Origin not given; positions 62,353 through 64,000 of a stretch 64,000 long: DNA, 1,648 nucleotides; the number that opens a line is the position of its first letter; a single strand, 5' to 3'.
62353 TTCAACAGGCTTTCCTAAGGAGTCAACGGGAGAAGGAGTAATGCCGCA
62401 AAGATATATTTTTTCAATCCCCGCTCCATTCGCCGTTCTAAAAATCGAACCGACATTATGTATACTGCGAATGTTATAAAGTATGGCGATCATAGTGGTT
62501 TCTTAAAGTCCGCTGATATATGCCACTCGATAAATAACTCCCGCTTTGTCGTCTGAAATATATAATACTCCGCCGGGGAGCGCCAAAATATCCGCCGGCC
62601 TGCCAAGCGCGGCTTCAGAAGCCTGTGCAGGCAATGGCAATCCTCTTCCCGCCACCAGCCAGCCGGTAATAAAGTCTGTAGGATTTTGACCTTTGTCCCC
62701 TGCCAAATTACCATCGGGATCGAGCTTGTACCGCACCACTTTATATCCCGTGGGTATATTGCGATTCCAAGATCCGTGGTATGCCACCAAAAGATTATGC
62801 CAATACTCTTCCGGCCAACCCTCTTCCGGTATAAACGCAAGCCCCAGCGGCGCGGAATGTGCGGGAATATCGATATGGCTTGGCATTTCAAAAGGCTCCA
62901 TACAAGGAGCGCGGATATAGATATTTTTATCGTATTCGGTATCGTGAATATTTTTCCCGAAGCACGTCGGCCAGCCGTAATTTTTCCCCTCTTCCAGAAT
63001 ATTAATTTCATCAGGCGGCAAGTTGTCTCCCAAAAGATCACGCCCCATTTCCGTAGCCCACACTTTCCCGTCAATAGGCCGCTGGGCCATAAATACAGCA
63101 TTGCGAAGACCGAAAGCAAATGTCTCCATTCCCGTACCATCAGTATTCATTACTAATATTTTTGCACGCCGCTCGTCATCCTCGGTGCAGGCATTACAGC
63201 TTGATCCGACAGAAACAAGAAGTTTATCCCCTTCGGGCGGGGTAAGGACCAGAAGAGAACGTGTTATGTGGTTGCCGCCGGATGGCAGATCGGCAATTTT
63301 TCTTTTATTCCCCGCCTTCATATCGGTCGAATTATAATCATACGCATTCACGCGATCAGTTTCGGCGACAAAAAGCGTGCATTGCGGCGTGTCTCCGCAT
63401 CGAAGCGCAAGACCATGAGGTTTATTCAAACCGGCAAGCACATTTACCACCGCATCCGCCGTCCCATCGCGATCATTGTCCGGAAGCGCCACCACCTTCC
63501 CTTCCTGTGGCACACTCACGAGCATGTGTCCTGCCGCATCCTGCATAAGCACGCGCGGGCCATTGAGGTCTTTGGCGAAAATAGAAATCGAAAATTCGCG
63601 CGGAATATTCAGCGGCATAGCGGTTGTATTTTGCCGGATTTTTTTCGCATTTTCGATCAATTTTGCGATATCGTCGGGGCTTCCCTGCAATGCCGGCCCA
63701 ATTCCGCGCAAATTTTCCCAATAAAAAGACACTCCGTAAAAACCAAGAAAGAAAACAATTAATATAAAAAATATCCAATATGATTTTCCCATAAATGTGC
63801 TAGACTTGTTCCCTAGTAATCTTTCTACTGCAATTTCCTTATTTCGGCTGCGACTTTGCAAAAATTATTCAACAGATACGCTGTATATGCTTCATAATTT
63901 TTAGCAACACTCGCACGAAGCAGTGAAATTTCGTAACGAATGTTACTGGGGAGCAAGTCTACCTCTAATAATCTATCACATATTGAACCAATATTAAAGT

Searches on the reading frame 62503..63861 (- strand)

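Call 11: search_protein_families(library=pfam, proteins=[window:62503-63861:-], max_evalue=0.001)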
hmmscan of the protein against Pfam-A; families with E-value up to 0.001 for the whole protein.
window:62503-63861:- (452 aa): 2 families
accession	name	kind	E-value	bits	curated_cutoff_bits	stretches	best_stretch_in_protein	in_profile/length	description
PF07995.17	GSDH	-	1.4e-12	48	25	1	238-359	166-275/332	Glucose / Sorbosone dehydrogenase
PF22807.2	TrAA12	-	2.9e-07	29.6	30.9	1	99-275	4-193/463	TrAA12-like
